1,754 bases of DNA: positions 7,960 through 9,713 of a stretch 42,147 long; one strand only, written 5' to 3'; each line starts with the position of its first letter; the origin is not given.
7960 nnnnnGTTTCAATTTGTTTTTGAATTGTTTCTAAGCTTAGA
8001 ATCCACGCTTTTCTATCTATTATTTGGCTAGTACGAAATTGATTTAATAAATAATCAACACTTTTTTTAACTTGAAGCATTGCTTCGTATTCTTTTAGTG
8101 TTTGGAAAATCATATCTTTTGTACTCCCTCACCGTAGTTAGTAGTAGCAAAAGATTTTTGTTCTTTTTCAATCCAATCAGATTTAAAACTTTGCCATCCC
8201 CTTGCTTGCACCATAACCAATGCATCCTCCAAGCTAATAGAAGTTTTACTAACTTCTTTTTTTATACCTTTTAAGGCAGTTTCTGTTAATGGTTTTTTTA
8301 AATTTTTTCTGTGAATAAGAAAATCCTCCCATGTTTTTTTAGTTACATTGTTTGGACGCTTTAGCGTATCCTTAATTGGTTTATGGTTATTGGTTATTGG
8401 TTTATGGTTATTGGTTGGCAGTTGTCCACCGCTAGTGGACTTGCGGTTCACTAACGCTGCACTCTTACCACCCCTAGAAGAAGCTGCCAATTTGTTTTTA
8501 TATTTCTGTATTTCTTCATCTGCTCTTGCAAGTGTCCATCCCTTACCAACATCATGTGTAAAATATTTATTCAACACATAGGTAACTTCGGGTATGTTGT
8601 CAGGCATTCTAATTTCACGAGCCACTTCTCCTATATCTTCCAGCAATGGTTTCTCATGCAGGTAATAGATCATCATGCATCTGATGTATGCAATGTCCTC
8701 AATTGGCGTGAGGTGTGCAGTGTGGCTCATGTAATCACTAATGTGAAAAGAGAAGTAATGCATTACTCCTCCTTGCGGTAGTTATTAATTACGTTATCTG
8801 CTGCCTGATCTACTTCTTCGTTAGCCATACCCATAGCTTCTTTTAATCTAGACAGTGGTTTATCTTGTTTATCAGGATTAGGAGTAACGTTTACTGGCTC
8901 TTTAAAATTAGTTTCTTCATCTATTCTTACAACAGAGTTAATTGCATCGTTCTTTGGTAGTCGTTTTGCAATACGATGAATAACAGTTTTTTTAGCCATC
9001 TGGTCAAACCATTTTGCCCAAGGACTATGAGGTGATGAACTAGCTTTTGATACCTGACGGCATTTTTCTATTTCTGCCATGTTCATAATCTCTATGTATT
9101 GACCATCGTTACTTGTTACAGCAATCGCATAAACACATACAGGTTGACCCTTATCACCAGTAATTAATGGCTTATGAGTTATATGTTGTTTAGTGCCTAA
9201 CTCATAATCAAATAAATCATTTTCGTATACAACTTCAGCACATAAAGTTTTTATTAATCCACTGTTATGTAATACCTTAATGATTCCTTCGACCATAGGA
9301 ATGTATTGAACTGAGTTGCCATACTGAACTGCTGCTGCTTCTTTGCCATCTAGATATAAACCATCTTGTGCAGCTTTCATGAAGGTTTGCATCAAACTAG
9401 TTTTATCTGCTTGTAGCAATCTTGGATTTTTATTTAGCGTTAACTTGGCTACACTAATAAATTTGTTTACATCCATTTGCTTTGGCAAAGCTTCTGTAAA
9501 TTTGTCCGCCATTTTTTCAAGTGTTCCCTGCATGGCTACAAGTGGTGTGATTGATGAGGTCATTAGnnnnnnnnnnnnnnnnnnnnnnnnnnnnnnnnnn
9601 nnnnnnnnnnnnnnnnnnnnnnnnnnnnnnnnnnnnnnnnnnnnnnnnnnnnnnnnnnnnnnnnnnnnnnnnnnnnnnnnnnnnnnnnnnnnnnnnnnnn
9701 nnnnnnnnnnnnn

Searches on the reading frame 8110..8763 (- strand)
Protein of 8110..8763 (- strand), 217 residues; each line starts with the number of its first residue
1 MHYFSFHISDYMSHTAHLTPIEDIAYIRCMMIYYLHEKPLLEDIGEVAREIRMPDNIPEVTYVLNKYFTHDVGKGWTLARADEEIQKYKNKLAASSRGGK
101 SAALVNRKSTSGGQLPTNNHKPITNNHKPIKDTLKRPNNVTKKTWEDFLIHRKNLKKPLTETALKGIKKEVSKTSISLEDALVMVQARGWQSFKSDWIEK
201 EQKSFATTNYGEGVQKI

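Call 32: search_protein_families(library=phrogs, proteins=[window:8110-8763:-], max_evalue=0.001)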
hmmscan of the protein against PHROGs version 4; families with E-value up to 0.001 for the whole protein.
window:8110-8763:- (217 aa): 9 families
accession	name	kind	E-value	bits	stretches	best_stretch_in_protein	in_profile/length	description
phrog_21472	-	unknown function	1.5e-27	98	1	1-103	4-105/299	-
phrog_6451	-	DNA, RNA and nucleotide metabolism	3.8e-25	90.2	2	1-106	1-106/272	primosomal protein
phrog_12767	-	unknown function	1.1e-22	81.9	1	1-120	1-121/324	-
phrog_9327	-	DNA, RNA and nucleotide metabolism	3.7e-22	80.2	1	1-139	4-149/276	primosomal protein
phrog_4118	-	DNA, RNA and nucleotide metabolism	8.6e-19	69.1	1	1-104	1-105/315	primosomal protein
phrog_3992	-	DNA, RNA and nucleotide metabolism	7e-18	66.3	1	1-144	5-156/345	primosomal protein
phrog_6950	-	unknown function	1.2e-15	58.6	1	1-103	1-105/415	-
phrog_678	-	DNA, RNA and nucleotide metabolism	6e-14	53.4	1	99-205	167-291/346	replication initiation O-like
phrog_12556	-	DNA, RNA and nucleotide metabolism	0.00048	20.7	1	125-208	228-312/347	replication initiation protein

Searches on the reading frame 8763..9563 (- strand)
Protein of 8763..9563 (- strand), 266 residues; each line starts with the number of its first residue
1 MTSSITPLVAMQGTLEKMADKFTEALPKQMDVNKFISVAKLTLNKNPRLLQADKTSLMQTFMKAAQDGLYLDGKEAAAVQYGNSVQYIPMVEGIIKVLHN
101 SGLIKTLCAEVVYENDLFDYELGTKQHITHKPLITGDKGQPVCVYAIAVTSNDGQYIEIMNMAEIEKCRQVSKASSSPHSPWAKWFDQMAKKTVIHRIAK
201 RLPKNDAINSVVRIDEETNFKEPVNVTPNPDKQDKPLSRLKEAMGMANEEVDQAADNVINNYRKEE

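Call 33: search_protein_families(library=phrogs, proteins=[window:8763-9563:-], max_evalue=0.001)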
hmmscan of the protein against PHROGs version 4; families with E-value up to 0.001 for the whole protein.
window:8763-9563:- (266 aa): 3 families
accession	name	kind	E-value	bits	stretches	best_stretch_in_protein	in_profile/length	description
phrog_148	-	DNA, RNA and nucleotide metabolism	1.5e-62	213.4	1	13-252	31-263/387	RecT-like ssDNA annealing protein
phrog_2780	-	DNA, RNA and nucleotide metabolism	7.7e-08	33.1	1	91-254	93-251/369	RecT-like ssDNA annealing protein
phrog_34786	-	unknown function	1.6e-06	29.2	1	17-69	37-89/116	-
